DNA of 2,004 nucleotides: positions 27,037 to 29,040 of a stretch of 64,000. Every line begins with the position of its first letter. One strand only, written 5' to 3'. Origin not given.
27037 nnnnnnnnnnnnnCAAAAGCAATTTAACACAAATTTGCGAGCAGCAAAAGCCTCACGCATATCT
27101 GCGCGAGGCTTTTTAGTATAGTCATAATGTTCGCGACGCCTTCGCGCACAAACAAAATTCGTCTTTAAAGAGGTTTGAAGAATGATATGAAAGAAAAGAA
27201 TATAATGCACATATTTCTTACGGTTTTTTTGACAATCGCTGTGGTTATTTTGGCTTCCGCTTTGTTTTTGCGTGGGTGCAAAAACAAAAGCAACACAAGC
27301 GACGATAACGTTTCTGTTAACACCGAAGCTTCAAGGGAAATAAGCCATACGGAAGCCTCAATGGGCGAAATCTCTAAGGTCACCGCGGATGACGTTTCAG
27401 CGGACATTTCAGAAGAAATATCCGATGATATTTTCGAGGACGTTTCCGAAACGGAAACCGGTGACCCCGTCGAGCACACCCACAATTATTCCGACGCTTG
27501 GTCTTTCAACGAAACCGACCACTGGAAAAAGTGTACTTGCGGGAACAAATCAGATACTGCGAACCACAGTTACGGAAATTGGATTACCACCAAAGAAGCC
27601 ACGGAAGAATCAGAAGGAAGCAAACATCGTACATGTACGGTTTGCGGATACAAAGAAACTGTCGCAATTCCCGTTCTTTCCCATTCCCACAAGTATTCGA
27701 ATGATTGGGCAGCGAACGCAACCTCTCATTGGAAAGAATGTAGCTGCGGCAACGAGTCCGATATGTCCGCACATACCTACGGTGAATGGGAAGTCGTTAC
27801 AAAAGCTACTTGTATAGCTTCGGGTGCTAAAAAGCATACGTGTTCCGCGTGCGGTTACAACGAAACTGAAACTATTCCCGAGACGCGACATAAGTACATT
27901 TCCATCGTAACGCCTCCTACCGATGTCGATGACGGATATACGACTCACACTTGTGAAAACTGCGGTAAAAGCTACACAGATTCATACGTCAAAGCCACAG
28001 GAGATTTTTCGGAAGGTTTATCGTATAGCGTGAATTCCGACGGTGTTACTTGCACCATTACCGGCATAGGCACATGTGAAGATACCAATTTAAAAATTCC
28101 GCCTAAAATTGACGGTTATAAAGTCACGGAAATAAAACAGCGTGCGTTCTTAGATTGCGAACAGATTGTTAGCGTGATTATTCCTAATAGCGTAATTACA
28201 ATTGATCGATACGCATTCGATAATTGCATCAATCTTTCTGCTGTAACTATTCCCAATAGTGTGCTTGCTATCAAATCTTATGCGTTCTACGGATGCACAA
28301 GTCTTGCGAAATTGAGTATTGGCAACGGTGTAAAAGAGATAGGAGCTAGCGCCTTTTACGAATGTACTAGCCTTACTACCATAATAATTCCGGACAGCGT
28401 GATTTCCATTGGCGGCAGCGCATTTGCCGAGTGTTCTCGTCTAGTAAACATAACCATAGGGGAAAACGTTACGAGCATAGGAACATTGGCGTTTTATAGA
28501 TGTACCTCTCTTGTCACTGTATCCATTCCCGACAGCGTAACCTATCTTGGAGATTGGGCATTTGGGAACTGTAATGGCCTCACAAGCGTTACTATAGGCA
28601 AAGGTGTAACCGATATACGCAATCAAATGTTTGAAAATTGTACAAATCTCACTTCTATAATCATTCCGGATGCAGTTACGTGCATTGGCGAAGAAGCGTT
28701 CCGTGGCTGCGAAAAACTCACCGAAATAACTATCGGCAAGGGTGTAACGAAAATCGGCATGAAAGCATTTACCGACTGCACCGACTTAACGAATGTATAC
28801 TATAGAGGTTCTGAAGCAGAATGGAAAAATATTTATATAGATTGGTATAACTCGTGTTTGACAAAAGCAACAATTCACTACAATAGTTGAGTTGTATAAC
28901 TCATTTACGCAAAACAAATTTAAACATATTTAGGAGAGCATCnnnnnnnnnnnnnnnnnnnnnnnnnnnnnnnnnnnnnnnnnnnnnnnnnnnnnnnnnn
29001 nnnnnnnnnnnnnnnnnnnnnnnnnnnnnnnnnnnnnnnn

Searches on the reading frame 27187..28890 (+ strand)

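Call 68: search_protein_families(library=pfam, proteins=[window:27187-28890:+], max_evalue=0.00001)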
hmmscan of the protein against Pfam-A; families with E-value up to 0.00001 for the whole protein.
window:27187-28890:+ (567 aa): 2 families
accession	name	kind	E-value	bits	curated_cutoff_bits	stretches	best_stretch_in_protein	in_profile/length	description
PF13306.12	LRR_5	-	4e-75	250.2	27.7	2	407-534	2-126/127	BspA type Leucine rich repeat region (6 copies)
PF13855.12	LRR_8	-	7.4e-06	26.1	27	0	474-516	13-56/61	Leucine rich repeat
